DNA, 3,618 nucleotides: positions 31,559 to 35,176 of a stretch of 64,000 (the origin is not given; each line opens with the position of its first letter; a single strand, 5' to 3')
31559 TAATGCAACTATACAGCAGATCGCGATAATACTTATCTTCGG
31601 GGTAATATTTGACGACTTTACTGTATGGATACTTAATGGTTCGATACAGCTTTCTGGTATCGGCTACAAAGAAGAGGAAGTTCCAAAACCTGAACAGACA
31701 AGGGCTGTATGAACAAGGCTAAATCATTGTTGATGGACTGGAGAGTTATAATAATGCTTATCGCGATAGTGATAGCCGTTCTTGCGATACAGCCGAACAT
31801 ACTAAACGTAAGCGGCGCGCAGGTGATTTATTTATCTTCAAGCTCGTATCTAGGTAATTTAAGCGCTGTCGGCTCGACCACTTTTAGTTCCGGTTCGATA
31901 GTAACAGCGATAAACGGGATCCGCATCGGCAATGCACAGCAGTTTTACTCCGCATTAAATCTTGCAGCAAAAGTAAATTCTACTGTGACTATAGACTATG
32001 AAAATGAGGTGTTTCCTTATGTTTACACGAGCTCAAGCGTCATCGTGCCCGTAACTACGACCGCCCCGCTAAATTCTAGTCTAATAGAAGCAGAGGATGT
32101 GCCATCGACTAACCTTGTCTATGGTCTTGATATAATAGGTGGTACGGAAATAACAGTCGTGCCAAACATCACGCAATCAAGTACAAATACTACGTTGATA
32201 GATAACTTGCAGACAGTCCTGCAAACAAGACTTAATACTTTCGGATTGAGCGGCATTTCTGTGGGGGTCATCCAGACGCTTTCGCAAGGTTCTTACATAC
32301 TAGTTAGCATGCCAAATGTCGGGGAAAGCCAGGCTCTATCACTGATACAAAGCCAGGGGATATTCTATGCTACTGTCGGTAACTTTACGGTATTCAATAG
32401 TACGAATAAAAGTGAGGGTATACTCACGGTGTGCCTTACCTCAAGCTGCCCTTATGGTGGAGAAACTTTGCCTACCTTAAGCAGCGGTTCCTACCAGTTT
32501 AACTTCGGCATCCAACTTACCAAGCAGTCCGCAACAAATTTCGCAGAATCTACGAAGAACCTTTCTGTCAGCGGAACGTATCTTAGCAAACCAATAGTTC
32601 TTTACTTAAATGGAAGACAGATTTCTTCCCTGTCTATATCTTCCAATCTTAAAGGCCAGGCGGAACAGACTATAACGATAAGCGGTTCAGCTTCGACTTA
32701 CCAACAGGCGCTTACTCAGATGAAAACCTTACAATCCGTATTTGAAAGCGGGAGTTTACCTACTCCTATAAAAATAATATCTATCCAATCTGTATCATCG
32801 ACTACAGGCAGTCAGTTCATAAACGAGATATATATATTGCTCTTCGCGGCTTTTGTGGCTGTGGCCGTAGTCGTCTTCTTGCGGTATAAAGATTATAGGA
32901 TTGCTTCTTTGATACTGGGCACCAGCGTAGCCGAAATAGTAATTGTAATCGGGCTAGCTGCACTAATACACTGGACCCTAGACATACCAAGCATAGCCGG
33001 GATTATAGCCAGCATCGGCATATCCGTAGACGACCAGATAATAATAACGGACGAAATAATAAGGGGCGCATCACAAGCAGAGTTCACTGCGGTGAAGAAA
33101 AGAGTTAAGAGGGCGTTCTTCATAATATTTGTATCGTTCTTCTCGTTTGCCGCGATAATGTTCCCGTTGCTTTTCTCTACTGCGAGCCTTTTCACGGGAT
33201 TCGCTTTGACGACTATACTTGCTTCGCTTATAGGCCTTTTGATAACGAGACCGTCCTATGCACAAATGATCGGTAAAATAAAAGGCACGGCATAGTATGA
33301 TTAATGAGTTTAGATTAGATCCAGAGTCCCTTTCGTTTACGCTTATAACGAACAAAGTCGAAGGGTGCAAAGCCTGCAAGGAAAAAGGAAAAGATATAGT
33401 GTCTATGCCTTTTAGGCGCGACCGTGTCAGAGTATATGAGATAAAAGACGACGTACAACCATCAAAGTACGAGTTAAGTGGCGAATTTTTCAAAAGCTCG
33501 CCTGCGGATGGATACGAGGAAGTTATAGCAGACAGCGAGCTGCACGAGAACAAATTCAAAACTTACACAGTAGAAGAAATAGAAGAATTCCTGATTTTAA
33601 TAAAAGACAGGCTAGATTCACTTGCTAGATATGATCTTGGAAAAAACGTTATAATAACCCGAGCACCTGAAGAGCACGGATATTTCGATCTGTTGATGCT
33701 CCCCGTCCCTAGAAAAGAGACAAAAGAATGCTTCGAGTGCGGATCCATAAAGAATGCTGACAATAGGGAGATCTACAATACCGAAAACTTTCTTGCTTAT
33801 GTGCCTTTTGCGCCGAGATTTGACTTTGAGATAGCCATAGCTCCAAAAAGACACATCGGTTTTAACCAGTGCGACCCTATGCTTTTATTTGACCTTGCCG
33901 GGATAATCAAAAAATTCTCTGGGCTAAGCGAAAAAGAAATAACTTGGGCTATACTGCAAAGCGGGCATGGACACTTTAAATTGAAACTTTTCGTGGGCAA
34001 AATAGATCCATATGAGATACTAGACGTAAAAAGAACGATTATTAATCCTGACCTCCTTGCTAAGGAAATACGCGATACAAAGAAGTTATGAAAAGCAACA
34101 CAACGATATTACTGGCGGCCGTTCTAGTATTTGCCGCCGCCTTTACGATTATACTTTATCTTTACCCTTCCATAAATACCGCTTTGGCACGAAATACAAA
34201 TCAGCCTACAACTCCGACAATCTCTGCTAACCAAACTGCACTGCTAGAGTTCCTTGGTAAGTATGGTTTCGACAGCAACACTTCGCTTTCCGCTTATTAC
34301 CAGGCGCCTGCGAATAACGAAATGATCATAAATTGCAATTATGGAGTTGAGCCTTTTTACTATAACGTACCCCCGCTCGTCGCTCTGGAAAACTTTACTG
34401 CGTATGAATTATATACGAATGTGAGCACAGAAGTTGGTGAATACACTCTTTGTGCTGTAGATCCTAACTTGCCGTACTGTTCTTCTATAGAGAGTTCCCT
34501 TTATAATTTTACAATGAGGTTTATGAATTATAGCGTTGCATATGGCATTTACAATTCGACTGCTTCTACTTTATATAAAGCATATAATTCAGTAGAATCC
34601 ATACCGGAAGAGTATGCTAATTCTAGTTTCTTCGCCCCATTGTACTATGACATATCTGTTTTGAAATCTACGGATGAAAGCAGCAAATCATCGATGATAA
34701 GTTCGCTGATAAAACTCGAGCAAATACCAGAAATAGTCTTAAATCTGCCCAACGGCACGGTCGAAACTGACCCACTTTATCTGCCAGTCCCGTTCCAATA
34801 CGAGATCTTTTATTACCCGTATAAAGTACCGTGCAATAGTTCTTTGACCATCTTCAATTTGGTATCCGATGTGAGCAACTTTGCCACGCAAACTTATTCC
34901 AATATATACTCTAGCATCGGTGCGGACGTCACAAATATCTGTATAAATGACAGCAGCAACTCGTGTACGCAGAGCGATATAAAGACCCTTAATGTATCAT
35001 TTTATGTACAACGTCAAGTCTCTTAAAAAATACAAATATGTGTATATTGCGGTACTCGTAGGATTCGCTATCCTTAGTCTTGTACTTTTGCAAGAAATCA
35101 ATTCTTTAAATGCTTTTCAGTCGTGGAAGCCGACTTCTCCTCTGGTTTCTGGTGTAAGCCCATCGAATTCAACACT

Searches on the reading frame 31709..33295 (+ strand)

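Call 26: search_protein_families(library=pfam, proteins=[window:31709-33295:+], max_evalue=0.001)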
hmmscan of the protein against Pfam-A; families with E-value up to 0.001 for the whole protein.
window:31709-33295:+ (528 aa): 1 family
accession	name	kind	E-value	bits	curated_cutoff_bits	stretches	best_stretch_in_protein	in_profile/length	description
PF02355.23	SecD_SecF_C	-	1.1e-14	54.7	20.5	1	354-511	13-173/189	Protein export membrane protein SecD/SecF, C-terminal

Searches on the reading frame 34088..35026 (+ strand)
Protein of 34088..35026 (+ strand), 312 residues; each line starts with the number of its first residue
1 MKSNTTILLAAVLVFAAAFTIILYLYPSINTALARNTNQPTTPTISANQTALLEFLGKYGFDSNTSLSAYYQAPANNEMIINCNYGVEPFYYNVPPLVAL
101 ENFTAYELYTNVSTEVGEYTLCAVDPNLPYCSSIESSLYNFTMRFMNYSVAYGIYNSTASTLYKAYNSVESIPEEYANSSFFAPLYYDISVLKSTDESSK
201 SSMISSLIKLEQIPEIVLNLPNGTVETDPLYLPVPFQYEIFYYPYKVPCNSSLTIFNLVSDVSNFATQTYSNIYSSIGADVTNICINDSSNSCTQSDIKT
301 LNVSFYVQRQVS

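Call 26: search_protein_families(library=pfam, proteins=[window:34088-35026:+], max_evalue=0.001)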
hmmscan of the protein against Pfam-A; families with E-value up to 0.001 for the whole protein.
window:34088-35026:+ (312 aa): 0 families

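Call 69: search_protein_families(library=pfam, proteins=[window:34088-35026:+], max_evalue=1)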
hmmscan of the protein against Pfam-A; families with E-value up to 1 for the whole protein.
window:34088-35026:+ (312 aa): 1 family
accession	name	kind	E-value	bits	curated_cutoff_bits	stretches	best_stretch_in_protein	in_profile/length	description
PF20631.3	CoV_NSP13_1B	-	0.057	14.2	28.4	1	94-126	27-59/82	Coronavirus Nonstructural protein 13, 1B domain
